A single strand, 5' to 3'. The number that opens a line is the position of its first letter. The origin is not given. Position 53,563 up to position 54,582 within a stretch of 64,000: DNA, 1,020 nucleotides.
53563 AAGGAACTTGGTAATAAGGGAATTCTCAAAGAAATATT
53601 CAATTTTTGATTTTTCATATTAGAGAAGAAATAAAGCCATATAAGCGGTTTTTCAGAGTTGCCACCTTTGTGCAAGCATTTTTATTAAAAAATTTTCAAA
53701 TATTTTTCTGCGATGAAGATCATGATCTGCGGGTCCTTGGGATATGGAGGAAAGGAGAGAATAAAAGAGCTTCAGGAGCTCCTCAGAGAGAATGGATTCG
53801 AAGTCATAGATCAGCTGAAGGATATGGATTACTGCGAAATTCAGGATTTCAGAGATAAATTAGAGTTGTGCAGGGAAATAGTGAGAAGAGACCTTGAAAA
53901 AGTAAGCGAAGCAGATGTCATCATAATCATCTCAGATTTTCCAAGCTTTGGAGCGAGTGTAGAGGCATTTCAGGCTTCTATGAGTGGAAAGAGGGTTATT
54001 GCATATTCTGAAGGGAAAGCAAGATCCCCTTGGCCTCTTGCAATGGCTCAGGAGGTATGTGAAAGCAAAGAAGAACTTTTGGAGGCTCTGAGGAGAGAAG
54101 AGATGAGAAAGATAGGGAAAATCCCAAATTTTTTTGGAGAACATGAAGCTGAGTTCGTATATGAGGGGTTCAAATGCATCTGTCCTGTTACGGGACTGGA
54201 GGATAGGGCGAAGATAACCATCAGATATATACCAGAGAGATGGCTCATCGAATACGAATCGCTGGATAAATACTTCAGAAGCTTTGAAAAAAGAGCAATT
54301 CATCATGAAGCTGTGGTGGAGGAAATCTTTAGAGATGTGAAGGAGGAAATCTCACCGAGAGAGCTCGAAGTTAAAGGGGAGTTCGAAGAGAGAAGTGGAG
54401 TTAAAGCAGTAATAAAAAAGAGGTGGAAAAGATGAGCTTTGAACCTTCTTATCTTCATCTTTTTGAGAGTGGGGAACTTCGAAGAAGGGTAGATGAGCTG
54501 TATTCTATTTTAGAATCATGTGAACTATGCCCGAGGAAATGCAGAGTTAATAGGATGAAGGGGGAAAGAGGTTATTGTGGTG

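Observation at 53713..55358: Rcl/DNPH1-like N-glycosidase domain fused to a QueF-like domain and coupled to a PflX-type radical SAM enzyme: candidate undescribed 7-deazapurine module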

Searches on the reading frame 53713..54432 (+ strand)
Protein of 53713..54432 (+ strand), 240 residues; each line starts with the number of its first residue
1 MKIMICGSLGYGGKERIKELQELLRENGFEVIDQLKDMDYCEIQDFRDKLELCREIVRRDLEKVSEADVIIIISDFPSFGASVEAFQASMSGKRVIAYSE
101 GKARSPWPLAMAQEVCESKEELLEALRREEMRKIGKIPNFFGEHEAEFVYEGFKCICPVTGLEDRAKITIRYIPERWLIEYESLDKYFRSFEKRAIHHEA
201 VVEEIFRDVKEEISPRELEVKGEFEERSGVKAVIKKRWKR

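Call 3: search_protein_families(library=pfam, proteins=[window:53713-54432:+], max_evalue=1)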
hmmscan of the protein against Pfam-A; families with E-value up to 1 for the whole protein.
window:53713-54432:+ (240 aa): 4 families
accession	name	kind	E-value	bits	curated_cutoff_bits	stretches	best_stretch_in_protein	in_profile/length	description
PF14489.11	QueF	-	7.6e-19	68.2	27.3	1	164-236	2-74/81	QueF-like protein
PF05014.21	Nuc_deoxyrib_tr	-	5.7e-05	23.7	28.8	1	13-103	13-101/117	Nucleoside 2-deoxyribosyltransferase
PF08220.18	HTH_DeoR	-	0.0084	16.3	21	1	31-71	5-45/57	DeoR-like helix-turn-helix domain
PF15092.11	UPF0728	-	0.17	12.2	27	1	15-44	25-55/88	Uncharacterised protein family UPF0728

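Call 4: search_protein_families(library=ncbifam, proteins=[window:53713-54432:+], max_evalue=1)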
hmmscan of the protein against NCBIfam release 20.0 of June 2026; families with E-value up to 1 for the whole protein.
window:53713-54432:+ (240 aa): 4 families
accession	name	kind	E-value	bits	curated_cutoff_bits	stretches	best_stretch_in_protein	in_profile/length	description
TIGR03139.1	QueF-II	equivalog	7.8e-25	87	86.9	1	145-236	19-110/115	preQ(1) synthase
TIGR03138.1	QueF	equivalog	3.3e-12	46.6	293.45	1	148-230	173-253/275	NADPH-dependent 7-cyano-7-deazaguanine reductase QueF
TIGR00063.1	folE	equivalog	0.028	14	181.6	1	164-221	78-135/180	GTP cyclohydrolase I FolE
NF041397.1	TranRegGlpR_Halo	equivalog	0.037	13.6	300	1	30-70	9-49/253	HTH-type transcriptional regulator GlpR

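Call 5: find_homologous_proteins(query=window:53713-54432:+)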
Query window:53713-54432:+ (240 aa): 54 proteins with E <= 0.001 among 835 candidates.
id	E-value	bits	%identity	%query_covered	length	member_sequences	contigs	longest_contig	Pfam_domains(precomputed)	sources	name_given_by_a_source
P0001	9.5e-151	518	100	99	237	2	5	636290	PF14489.12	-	-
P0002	1.2e-102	360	65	99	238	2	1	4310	PF14489.12,PF05014.22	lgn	-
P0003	5.9e-100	352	65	99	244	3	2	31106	PF14489.12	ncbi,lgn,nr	ncbi:MAG: 7-cyano-7-deazaguanine reductase [Archaeoglobi archaeon]|nr:7-cyano-7-deazaguanine reducta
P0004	4.4e-92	326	61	98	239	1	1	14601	PF14489.12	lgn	-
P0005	3.3e-91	323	60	98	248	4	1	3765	PF14489.12,PF05014.22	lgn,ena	-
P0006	3.8e-91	323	63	99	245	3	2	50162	PF14489.12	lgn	-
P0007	3.8e-90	319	59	98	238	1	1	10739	PF14489.12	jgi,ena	-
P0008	9.6e-90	318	58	98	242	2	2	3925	PF14489.12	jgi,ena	-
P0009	3.6e-89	316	59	98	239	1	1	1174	PF14489.12,PF05014.22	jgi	jgi:7-cyano-7-deazaguanine reductase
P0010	1.3e-88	314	60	98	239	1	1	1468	PF14489.12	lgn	-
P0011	3.2e-84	300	60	93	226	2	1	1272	PF14489.12,PF05014.22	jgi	-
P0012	1.0e-82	295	55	98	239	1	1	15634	PF14489.12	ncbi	-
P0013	4.0e-81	290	57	99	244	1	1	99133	PF14489.12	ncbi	-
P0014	6.8e-81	289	57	98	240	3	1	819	PF14489.12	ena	-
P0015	1.2e-80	288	58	98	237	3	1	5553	PF14489.12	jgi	-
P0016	6.3e-80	286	58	98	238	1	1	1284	PF14489.12,PF05014.22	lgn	-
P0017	7.2e-80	286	56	98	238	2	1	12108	PF14489.12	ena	-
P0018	8.0e-80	286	57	98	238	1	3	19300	PF14489.12,PF05014.22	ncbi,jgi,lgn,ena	-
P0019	9.4e-79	282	53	100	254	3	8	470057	PF14489.12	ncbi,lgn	ncbi:MAG: preQ(1) synthase [Candidatus Jordarchaeales archaeon]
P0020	1.2e-78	282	53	100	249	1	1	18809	PF14489.12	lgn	-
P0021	2.1e-78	281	58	98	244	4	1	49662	PF14489.12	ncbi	-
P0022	3.0e-78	281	55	98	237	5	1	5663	PF14489.12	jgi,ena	-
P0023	8.4e-78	279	53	100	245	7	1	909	PF14489.12,PF05014.22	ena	-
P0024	3.7e-77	277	54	98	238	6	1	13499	PF14489.12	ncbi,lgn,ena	-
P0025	4.2e-77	277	54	99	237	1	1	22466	PF14489.12,PF05014.22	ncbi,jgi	-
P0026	4.3e-77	277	54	99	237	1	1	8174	PF14489.12,PF05014.22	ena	-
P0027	4.4e-77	277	55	99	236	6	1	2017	PF14489.12,PF05014.22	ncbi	-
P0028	5.1e-77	277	53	98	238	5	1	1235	PF14489.12,PF05014.22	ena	-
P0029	8.4e-77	276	54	98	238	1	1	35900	PF14489.12,PF05014.22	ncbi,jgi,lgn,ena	-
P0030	1.0e-76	276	56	100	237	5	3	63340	PF14489.12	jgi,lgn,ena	-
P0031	1.6e-76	275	54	99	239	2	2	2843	PF14489.12,PF05014.22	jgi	-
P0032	1.7e-76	275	54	98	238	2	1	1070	PF14489.12,PF05014.22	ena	-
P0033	2.0e-76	275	54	98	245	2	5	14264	PF14489.12,PF05014.22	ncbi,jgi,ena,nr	ncbi:MAG TPA: preQ(1) synthase [Archaeoglobus profundus]|nr:preQ(1) synthase [Archaeoglobus profundu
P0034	2.3e-76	274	54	99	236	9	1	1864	PF14489.12,PF05014.22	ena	-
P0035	2.8e-76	274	54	98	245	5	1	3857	PF14489.12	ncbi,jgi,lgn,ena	-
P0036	4.0e-76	274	54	100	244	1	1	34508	PF14489.12,PF05014.22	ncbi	-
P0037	5.5e-75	270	53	98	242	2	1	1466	PF14489.12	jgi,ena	-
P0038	6.6e-75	270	54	98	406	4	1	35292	PF14489.12,PF01966.29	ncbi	-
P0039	8.1e-75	269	53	98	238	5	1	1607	PF14489.12,PF05014.22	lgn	-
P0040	8.8e-75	269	53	98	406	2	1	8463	PF14489.12,PF01966.29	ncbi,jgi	-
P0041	1.4e-74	269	51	98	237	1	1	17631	PF14489.12,PF05014.22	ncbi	-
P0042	2.4e-74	268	53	99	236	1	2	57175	PF14489.12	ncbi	ncbi:preQ(1) synthase [Archaeoglobus sp.]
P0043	2.6e-74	268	52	98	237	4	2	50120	PF14489.12,PF05014.22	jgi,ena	jgi:7-cyano-7-deazaguanine reductase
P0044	4.0e-74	267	54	98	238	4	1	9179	PF14489.12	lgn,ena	-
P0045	2.5e-73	264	53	99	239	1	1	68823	PF14489.12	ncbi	-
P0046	1.1e-72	262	53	98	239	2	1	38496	PF14489.12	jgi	-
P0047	2.7e-71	258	51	99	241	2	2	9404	PF14489.12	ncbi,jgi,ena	jgi:7-cyano-7-deazaguanine reductase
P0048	1.7e-70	255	53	98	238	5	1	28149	PF14489.12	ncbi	-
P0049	1.2e-68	249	48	98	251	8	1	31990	PF14489.12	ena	-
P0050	4.0e-67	244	49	98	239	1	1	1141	PF14489.12,PF05014.22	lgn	-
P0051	4.3e-66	241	49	98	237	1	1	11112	PF14489.12,PF05014.22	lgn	-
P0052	8.9e-52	194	62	61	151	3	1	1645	PF14489.12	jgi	jgi:7-cyano-7-deazaguanine reductase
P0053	2.1e-49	186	56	63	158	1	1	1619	PF14489.12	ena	-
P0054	5.8e-38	149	36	99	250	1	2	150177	PF14489.12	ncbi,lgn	-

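Call 9: find_encoding_contigs(protein=P0001, flank=10000, max_places=3)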
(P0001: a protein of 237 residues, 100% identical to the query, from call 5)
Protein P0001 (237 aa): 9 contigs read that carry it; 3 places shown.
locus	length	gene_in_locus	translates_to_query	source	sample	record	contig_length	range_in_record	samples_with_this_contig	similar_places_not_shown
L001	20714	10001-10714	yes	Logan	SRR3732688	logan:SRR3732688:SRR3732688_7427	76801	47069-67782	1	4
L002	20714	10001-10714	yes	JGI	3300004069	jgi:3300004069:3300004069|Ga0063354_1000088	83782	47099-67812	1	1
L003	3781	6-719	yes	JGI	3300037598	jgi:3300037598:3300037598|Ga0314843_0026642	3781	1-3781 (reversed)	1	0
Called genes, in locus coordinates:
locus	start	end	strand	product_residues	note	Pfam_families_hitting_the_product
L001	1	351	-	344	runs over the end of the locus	PF00005:ABC_tran, PF13304:AAA_21 (faint), PF08402:TOBE_2 (weak), PF03459:TOBE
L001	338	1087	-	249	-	PF00528:BPD_transp_1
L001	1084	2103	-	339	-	PF01547:SBP_bac_1, PF13531:SBP_bac_11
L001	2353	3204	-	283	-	PF04055:Radical_SAM (weak)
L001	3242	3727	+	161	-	PF25991:KhtT_N, PF02080:TrkA_C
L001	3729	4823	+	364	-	PF00999:Na_H_Exchanger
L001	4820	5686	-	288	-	-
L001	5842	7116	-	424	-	PF01964:ThiC_Rad_SAM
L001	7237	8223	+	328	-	PF00701:DHDPS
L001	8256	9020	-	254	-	PF03029:ATP_bind_1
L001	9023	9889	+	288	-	-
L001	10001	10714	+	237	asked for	PF14489:QueF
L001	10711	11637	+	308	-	PF04055:Radical_SAM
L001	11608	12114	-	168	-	PF07998:Peptidase_M54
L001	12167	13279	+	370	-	PF22020:RlmL_1st, PF02926:THUMP, PF01170:UPF0020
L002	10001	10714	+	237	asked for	PF14489:QueF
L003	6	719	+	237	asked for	PF14489:QueF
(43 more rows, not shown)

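Call 10: find_encoding_contigs(protein=P0019, flank=8000, max_places=3)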
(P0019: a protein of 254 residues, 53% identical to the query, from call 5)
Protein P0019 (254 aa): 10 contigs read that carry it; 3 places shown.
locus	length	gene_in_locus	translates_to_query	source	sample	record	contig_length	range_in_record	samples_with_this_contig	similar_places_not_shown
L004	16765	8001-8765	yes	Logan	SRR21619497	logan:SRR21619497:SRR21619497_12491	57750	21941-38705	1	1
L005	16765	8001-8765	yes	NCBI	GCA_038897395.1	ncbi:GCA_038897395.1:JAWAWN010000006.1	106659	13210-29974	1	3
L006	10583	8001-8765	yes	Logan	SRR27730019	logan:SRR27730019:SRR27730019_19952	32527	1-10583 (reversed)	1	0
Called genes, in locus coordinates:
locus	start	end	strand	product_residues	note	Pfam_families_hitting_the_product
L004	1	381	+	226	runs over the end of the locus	PF27618:Zn_ribbon_GTF2H2 (weak)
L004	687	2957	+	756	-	PF01978:TrmB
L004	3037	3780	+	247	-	PF02129:Peptidase_S15 (faint), PF00561:Abhydrolase_1 (faint), PF12146:Hydrolase_4, PF12697:Abhydrolase_6 (weak), PF00326:Peptidase_S9 (weak)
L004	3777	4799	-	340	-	PF04055:Radical_SAM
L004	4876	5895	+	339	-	PF04055:Radical_SAM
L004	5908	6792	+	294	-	PF24830:DUF7714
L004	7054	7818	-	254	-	PF21948:LplA-B_cat, PF03099:BPL_LplA_LipB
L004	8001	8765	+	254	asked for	PF14489:QueF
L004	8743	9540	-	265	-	PF01946:Thi4, PF00890:FAD_binding_2 (faint), PF01266:DAO (weak), PF07992:Pyr_redox_2 (weak), PF12831:FAD_oxidored, PF13450:NAD_binding_8 (weak)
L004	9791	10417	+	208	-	PF13404:HTH_AsnC-type, PF13412:HTH_24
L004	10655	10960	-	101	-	PF02597:ThiS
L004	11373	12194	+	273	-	PF02593:DUF166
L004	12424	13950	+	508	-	PF06790:UPF0259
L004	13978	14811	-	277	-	PF00850:Hist_deacetyl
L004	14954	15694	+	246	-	PF00149:Metallophos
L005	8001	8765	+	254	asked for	PF14489:QueF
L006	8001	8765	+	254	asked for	PF14489:QueF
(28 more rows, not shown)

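Call 11: search_solved_structures(query=window:53713-54432:+, max_evalue=1, show_alignments=4)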
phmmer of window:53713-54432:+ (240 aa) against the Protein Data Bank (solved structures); distinct sequences matched with E-value up to 1: 14.
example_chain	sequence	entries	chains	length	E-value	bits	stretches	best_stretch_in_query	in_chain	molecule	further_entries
4f8b_A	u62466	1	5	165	5.3e-11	45.7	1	147-231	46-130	NADPH-dependent 7-cyano-7-deazaguanine reductase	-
5udg_A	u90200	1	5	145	9.7e-11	44.8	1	146-231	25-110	NADPH-dependent 7-cyano-7-deazaguanine reductase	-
4fgc_A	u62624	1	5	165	9.4e-10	41.6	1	147-231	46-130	NADPH-dependent 7-cyano-7-deazaguanine reductase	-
5jyx_A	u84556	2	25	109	0.0002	24.2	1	154-220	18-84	Archeaosine synthase QueF-Like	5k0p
3bp1_A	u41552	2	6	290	0.005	19.6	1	142-230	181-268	NADPH-dependent 7-cyano-7-deazaguanine reductase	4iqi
3s19_A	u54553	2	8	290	0.031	17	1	142-229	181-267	NADPH-dependent 7-cyano-7-deazaguanine reductase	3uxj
3rj4_A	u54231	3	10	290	0.054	16.2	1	156-230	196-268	7-cyano-7-deazaguanine Reductase QueF | NADPH-dependent 7-cyano-7-deazaguanine reductase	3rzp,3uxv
2lrh_A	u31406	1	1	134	0.094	15.4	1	13-82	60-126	De novo designed protein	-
2lci_A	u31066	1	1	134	0.098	15.3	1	13-82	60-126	Protein OR36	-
2lr0_A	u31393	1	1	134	0.12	15.1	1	13-82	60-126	P-loop ntpase fold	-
4ghm_A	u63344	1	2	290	0.12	15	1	142-230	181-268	NADPH-dependent 7-cyano-7-deazaguanine reductase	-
4ej0_A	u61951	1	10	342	0.31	13.7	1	2-65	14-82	ADP-L-glycero-D-manno-heptose-6-epimerase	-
3qk9_A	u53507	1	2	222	0.36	13.5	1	131-222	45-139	Mitochondrial import inner membrane translocase subunit TIM44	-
2fxt_A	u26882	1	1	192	0.41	13.3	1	131-222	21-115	Import inner membrane translocase subunit TIM44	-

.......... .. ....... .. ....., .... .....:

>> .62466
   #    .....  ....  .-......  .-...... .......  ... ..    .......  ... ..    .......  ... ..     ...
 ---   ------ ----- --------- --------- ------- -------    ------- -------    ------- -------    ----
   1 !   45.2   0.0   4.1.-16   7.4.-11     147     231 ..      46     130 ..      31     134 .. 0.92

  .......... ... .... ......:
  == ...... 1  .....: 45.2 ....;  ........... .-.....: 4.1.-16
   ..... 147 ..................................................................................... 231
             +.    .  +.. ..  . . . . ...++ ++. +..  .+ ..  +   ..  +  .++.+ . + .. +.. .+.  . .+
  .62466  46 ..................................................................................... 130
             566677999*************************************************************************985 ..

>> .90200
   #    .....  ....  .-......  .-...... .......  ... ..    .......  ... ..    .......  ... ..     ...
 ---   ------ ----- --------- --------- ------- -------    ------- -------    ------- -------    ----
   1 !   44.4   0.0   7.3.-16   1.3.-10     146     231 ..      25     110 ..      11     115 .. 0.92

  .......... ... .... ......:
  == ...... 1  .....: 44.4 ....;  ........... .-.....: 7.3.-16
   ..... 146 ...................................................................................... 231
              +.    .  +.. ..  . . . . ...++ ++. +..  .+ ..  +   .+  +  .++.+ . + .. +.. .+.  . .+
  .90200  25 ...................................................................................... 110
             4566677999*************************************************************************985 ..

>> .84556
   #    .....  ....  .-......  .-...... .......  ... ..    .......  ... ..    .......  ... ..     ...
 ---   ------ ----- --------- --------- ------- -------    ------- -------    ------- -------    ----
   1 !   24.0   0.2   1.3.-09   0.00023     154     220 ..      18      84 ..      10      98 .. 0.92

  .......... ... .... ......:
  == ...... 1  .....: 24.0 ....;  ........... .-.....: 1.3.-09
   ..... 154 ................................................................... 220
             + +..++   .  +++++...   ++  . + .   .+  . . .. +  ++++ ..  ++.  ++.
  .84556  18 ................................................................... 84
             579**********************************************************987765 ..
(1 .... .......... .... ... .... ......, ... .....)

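Call 14: find_related_loci(query=A1, collection=genome_contigs, flank=10000)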
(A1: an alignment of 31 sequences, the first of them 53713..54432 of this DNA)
Query A1 (240 aa) in genome_contigs; peptide patterns used: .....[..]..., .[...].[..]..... (x = any residue, [..] = any of these).
232 stretches matched a pattern; 125 encode a relative of the query (tblastn E <= 1e-3); the best 80 are kept; 80 distinct loci.
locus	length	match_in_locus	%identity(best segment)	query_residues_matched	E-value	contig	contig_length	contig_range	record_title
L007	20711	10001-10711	65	1-237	4e-104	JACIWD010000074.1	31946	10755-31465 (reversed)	MAG: Candidatus Mnemosynella bozhongmuii isolate MAG-16 Archaeoglobi_M_bin1_Scaffold_74, whole genome shotgun sequence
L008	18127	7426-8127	57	1-235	2e-85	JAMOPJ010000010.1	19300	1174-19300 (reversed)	MAG: Archaeoglobaceae archaeon isolate 4559-240_metabat1_scaf2bin.032 4559-240_scaffold_1443_c1, whole genome shotgun se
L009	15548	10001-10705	54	1-236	1e-82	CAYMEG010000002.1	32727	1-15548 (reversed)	MAG TPA_asm: uncultured archaeon isolate binchicken_co409_32 genome assembly, contig: NODE_73_length_32727_cov_72.785198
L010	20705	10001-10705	55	1-237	5e-83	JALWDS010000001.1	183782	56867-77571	MAG: Archaeoglobaceae archaeon isolate T11_maxbin2_scaf2bin.312 T11_NODE_10_length_183782_cov_59.768686, whole genome sh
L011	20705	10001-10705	55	1-236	6e-83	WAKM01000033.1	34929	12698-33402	MAG: Archaeoglobaceae archaeon isolate S012_59_esom k151_279717, whole genome shotgun sequence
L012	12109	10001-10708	54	1-237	9e-83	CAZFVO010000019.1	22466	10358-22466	MAG TPA_asm: uncultured archaeon isolate SRP141559_co1_69 genome assembly, contig: NODE_1044_length_22466_cov_16.305787,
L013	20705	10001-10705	54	1-236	2e-82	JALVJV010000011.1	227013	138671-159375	MAG: Archaeoglobaceae archaeon isolate A1_metabat2_scaf2bin.085 A1_NODE_2_length_227013_cov_4.645518, whole genome shotg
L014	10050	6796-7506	57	1-239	1e-82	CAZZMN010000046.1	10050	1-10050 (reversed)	MAG TPA_asm: uncultured archaeon isolate binchicken_co25_50 genome assembly, contig: k141_19343, whole genome shotgun se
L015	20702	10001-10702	54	1-235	4e-82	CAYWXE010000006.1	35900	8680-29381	MAG TPA_asm: uncultured archaeon isolate SRP141552_co1_136 genome assembly, contig: NODE_413_length_35900_cov_29.766941,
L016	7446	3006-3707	55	1-235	5e-82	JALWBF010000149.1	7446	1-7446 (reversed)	MAG: Archaeoglobaceae archaeon isolate T10_metabat2_scaf2bin.120 T10_NODE_5396_length_7446_cov_6.298265, whole genome sh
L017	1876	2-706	54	1-237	4e-85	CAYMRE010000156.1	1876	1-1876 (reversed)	MAG TPA_asm: uncultured archaeon isolate binchicken_co291_110 genome assembly, contig: NODE_39345_length_1876_cov_37.428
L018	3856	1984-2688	54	1-236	1e-81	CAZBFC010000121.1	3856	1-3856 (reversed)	MAG TPA_asm: uncultured archaeon isolate binchicken_co219_101 genome assembly, contig: k141_444989, whole genome shotgun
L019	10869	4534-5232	53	1-234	3e-81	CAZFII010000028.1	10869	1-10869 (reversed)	MAG TPA_asm: uncultured archaeon isolate binchicken_co357_45 genome assembly, contig: NODE_2939_length_10869_cov_6.05566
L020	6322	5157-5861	54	1-236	9e-81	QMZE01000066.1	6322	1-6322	MAG: Archaeoglobales archaeon isolate B35_G2 B35_Guay2_scaffold_06807, whole genome shotgun sequence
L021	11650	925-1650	51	1-240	3e-80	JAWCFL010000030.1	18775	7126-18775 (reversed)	MAG: Candidatus Jordarchaeales archaeon isolate JZ-1_202007_bins_29 JZ-1_202007_bins_29_scaffold_30, whole genome shotgu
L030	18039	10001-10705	56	1-236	3e-84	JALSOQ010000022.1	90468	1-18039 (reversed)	MAG: Archaeoglobaceae archaeon isolate 356-284_metabat1_scaf2bin.125 356-284_scaffold_52_c1, whole genome shotgun sequen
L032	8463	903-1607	53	1-236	1e-75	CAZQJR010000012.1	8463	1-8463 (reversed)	MAG TPA_asm: uncultured archaeon isolate binchicken_co219_33 genome assembly, contig: k141_205201, whole genome shotgun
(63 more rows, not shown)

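Call 41: predict_structure(alignment_id=A1)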
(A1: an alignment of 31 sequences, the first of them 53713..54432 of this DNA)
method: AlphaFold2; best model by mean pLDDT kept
length: 240 residues; sequences in the alignment: 31
mean_pLDDT: 93.3   pTM: 0.85
mean pLDDT of the five models: 93.3, 92.8, 92.5, 91.9, 91.9
residues with pLDDT >= 90: 201; 70-90: 35; 50-70: 4; < 50: 0
segments of 3 or more residues with pLDDT < 50: none
pLDDT, mean of each block of 10 residues (from residue 1): 90 87 97 85 90 92 95 91 94 94 89 96 90 88 97 96 96 97 95 96 98 97 94 96
secondary structure, 60 per line:
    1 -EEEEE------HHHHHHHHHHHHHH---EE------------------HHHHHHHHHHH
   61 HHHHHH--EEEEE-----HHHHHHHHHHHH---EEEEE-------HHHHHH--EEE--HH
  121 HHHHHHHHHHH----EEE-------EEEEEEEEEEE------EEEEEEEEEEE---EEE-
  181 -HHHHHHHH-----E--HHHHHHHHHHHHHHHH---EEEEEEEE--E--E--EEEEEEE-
elements in order: E2-6 H13-26 H50-66 E69-73 H79-90 E94-98 H106-111 E114-116 H119-131 E136-138 E146-156 E163-173 E177-179 H182-189 H198-213 E217-224 E233-239
